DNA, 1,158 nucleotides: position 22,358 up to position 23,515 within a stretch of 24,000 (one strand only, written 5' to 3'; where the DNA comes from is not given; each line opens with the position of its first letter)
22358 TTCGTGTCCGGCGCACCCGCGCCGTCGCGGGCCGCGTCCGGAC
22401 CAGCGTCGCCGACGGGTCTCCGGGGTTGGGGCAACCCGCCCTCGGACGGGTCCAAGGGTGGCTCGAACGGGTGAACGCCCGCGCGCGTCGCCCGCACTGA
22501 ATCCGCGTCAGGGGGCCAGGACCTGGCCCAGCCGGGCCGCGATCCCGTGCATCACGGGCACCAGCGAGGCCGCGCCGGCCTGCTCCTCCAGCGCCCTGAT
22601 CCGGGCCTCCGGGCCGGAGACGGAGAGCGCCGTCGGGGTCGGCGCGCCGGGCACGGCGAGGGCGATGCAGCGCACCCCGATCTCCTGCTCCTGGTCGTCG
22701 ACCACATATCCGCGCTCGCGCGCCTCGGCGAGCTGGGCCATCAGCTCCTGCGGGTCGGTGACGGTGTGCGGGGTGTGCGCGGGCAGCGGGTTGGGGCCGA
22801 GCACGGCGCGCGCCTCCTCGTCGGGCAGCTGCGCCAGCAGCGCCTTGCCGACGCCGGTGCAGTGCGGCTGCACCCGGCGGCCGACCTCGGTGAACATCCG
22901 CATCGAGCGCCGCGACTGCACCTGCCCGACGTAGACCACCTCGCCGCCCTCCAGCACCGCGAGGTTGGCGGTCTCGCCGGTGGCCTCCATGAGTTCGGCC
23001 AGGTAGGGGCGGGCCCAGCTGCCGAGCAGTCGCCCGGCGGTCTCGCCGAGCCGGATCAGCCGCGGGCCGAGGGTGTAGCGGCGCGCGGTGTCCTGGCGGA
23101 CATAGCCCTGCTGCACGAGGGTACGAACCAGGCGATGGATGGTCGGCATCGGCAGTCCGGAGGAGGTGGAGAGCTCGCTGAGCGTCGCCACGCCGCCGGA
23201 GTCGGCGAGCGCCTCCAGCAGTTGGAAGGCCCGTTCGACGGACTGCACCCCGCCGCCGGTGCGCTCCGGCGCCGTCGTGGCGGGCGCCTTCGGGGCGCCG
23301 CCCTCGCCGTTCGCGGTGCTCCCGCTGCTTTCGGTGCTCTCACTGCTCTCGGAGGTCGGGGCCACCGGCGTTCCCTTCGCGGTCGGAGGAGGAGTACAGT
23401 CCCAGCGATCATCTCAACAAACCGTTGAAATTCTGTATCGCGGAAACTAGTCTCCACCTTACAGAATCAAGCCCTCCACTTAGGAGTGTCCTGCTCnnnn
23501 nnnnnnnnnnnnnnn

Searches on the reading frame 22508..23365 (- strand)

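Call 37: search_protein_families(library=pfam, proteins=[window:22508-23365:-], max_evalue=0.001)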
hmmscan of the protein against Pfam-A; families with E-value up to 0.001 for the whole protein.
window:22508-23365:- (285 aa): 6 families
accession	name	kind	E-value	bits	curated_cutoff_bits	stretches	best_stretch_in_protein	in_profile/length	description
PF01614.24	IclR_C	-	8.9e-41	139.8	24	1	117-265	12-162/174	Bacterial transcriptional regulator IclR C-terminal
PF09339.16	HTH_IclR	-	1.2e-17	63.9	22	1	42-92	1-51/52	IclR helix-turn-helix domain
PF12802.13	MarR_2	-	8.2e-08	32.7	27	1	46-91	7-52/61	MarR family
PF13412.12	HTH_24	-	6e-05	23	21.9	1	47-90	6-48/48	Winged helix-turn-helix DNA-binding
PF25213.1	HVO_A0261_N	-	0.0001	22.5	35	1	43-99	10-63/86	HVO_A0261 N-terminal domain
PF01978.25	TrmB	-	0.00018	21.7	25.6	1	51-96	15-59/68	Sugar-specific transcriptional regulator TrmB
